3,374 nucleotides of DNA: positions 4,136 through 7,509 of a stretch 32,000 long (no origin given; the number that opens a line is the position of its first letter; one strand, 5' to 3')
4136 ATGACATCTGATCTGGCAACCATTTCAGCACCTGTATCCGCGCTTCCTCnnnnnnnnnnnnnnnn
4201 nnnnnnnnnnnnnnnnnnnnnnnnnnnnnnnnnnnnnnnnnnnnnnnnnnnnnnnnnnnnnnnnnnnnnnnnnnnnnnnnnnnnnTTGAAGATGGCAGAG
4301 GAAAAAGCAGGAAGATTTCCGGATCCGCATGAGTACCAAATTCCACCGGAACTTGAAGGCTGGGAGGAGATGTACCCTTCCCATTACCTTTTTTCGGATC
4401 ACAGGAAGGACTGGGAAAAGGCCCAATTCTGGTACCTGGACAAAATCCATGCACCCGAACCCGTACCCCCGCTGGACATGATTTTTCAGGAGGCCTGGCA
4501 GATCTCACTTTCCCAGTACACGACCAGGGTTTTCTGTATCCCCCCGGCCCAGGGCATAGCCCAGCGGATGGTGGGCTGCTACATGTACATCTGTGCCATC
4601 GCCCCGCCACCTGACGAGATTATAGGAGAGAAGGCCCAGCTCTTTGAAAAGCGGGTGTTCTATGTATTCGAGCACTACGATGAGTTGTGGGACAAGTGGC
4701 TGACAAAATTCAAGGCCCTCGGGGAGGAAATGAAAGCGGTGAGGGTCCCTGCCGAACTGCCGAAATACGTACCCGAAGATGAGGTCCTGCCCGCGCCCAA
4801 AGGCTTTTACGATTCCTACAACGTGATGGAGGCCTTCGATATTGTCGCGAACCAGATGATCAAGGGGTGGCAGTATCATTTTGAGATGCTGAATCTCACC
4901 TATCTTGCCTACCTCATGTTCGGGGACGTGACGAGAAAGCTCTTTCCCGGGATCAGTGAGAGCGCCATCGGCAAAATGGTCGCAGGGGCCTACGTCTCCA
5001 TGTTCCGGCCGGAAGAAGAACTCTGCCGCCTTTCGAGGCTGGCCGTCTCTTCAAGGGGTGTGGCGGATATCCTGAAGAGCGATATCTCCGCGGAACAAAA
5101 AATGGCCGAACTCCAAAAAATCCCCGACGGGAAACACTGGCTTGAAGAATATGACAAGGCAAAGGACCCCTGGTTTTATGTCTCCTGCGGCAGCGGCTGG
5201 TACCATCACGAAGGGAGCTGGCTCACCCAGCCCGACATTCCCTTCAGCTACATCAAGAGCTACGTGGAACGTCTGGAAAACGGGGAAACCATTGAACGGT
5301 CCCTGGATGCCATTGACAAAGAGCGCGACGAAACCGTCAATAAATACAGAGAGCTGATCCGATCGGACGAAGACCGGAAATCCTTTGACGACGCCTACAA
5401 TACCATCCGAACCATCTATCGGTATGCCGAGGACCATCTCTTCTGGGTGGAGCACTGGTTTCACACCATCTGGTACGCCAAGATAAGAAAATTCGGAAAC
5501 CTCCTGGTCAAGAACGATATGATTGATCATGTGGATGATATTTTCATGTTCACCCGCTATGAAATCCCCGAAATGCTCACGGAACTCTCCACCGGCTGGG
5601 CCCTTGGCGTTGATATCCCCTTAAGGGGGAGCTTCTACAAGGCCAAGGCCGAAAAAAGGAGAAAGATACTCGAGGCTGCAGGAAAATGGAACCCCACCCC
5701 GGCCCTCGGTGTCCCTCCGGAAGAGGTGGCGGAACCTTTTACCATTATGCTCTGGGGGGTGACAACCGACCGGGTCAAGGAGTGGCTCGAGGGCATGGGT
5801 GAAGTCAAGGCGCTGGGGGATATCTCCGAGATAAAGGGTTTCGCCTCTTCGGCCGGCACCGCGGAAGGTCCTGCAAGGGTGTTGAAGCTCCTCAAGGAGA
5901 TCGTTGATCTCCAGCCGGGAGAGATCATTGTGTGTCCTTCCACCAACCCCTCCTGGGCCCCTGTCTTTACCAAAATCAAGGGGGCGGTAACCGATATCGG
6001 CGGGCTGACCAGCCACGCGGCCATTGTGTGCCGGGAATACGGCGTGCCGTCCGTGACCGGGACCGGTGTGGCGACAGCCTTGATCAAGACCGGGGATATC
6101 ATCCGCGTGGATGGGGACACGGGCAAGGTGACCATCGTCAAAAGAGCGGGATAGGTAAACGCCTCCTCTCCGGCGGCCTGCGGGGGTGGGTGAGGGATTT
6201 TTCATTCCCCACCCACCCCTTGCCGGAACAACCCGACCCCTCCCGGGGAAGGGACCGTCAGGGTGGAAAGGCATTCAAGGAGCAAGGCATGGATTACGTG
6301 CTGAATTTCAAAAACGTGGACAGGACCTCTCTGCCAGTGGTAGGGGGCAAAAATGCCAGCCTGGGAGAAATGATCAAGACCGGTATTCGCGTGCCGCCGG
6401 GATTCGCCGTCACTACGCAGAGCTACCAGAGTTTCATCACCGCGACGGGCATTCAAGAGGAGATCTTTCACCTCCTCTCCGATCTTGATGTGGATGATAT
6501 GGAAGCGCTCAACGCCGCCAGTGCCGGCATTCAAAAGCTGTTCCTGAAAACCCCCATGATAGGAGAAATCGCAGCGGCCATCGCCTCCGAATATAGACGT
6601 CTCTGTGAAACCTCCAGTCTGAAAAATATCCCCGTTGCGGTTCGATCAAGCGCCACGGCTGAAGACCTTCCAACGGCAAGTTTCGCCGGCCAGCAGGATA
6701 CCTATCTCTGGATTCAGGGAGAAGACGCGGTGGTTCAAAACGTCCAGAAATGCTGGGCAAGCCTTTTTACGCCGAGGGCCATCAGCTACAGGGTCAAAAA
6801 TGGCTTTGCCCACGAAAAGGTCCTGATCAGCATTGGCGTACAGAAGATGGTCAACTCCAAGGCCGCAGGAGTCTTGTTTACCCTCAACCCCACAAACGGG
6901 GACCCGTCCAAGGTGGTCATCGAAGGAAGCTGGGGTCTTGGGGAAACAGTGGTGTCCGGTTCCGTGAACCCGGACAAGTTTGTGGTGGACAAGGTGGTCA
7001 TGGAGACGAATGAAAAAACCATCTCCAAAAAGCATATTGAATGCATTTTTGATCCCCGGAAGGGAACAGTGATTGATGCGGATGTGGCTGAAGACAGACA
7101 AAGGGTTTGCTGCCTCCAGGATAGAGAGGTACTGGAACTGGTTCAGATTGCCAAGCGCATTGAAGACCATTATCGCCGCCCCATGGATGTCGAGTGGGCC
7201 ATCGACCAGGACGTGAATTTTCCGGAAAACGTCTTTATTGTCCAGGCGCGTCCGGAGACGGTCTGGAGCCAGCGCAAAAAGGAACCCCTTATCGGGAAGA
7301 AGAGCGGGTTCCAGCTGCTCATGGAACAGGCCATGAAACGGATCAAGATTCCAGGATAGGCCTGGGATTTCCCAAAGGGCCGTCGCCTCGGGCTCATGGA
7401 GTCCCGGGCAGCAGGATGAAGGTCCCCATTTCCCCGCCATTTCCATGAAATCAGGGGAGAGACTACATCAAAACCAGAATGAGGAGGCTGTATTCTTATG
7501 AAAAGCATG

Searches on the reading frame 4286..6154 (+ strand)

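Call 6: search_protein_families(library=pfam, proteins=[window:4286-6154:+], max_evalue=0.001)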
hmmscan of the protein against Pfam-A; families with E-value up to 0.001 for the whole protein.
window:4286-6154:+ (622 aa): 1 family
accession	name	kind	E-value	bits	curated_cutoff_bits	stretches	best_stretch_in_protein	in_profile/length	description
PF00391.29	PEP-utilizers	-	5.2e-25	87.3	23.1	1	543-613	2-72/72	PEP-utilising enzyme, mobile domain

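Call 63: search_protein_families(library=ncbifam, proteins=[window:4286-6154:+], max_evalue=0.00001)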
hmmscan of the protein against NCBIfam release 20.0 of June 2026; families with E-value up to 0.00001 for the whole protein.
window:4286-6154:+ (622 aa): 25 families
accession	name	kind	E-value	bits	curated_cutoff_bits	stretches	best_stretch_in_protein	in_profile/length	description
NF006153.0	PRK08296.1-5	subfamily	2.4e-254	845.3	578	1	10-620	4-608/608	hypothetical protein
NF006151.0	PRK08296.1-3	equivalog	1.5e-179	598.4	693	1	10-618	6-603/604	hypothetical protein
NF006152.0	PRK08296.1-4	equivalog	6.3e-177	589.6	723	1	10-618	2-608/609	hypothetical protein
NF006150.0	PRK08296.1-2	subfamily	4e-168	560.5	650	1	10-619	5-606/633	hypothetical protein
NF004877.0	PRK06241.1-2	subfamily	3.8e-31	108.2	866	1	516-618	767-868/869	phosphoenolpyruvate synthase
NF041857.1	RIF_Ptrans_rph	equivalog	5e-30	104.6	999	1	516-617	763-863/864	rifamycin-inactivating phosphotransferase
NF006149.0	PRK08296.1-1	equivalog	7.6e-30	103.8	730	1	42-617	11-566/568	hypothetical protein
NF052632.1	undecylprod_RedH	equivalog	4.8e-29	100.9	1350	1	506-619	765-879/880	undecylprodigiosin ligase RedH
NF004878.0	PRK06241.1-3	subfamily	1.8e-28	99.1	945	1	516-619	788-890/891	phosphoenolpyruvate synthase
NF052631.1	prodigiosin_PigC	equivalog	2.6e-28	98.4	1300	1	512-617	775-881/883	prodigiosin ligase PigC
NF004879.0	PRK06241.1-4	equivalog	1e-27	96.7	976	1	515-617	766-867/868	phosphoenolpyruvate synthase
NF005057.0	PRK06464.1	equivalog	3.7e-27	94.7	598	1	516-616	358-461/798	phosphoenolpyruvate synthase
TIGR01418.1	PEP_synth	equivalog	4.9e-26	91.3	739.75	1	516-619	354-457/784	pyruvate, water dikinase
NF004880.0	PRK06241.2-1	equivalog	1.7e-25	89.1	972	1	516-617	736-836/837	phosphoenolpyruvate synthase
NF000283.1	RPH_KJ151292.1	equivalog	1.1e-22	80.1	1700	1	516-617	763-863/865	rifamycin-inactivating phosphotransferase Rph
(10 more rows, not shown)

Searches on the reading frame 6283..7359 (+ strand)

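Call 63: search_protein_families(library=ncbifam, proteins=[window:6283-7359:+], max_evalue=0.00001)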
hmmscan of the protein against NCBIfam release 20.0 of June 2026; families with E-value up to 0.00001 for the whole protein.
window:6283-7359:+ (358 aa): 16 families
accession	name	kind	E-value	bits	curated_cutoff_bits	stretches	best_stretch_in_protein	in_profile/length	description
NF005057.0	PRK06464.1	equivalog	8e-129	431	598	1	3-333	4-343/798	phosphoenolpyruvate synthase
TIGR01418.1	PEP_synth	equivalog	1.1e-124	417.6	739.75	1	6-335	2-339/784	pyruvate, water dikinase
NF004878.0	PRK06241.1-3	subfamily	7.5e-95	318.8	945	1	4-326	3-312/891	phosphoenolpyruvate synthase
NF004877.0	PRK06241.1-2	subfamily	2.4e-90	304.1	866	1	4-327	3-314/869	phosphoenolpyruvate synthase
NF041857.1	RIF_Ptrans_rph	equivalog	1.4e-89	301.5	999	1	5-352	2-342/864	rifamycin-inactivating phosphotransferase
NF004879.0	PRK06241.1-4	equivalog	7.3e-83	279.1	976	1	4-352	3-343/868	phosphoenolpyruvate synthase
NF052631.1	prodigiosin_PigC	equivalog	1e-71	242.1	1300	1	13-334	9-306/883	prodigiosin ligase PigC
NF000283.1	RPH_KJ151292.1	equivalog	1.2e-71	242.1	1700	1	6-353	6-345/865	rifamycin-inactivating phosphotransferase Rph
NF052632.1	undecylprod_RedH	equivalog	1.4e-66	225.1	1350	1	6-332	3-300/880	undecylprodigiosin ligase RedH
NF004881.0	PRK06241.2-2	equivalog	2.1e-64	218.2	883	1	10-331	9-316/898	phosphoenolpyruvate synthase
NF004880.0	PRK06241.2-1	equivalog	4.1e-55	187.1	972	1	3-246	1-234/837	phosphoenolpyruvate synthase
NF004883.0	PRK06241.2-4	equivalog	1.7e-52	178.7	1063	1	3-327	15-329/928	phosphoenolpyruvate synthase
NF004882.0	PRK06241.2-3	equivalog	8.5e-26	90.3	850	1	10-229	2-210/827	phosphoenolpyruvate synthase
TIGR01828.1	pyru_phos_dikin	equivalog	3.1e-15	55.2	843.45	1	5-68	3-71/865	pyruvate, phosphate dikinase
NF004531.0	PRK05878.1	equivalog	9.3e-12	44.3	456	0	150-232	168-251/534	pyruvate, phosphate dikinase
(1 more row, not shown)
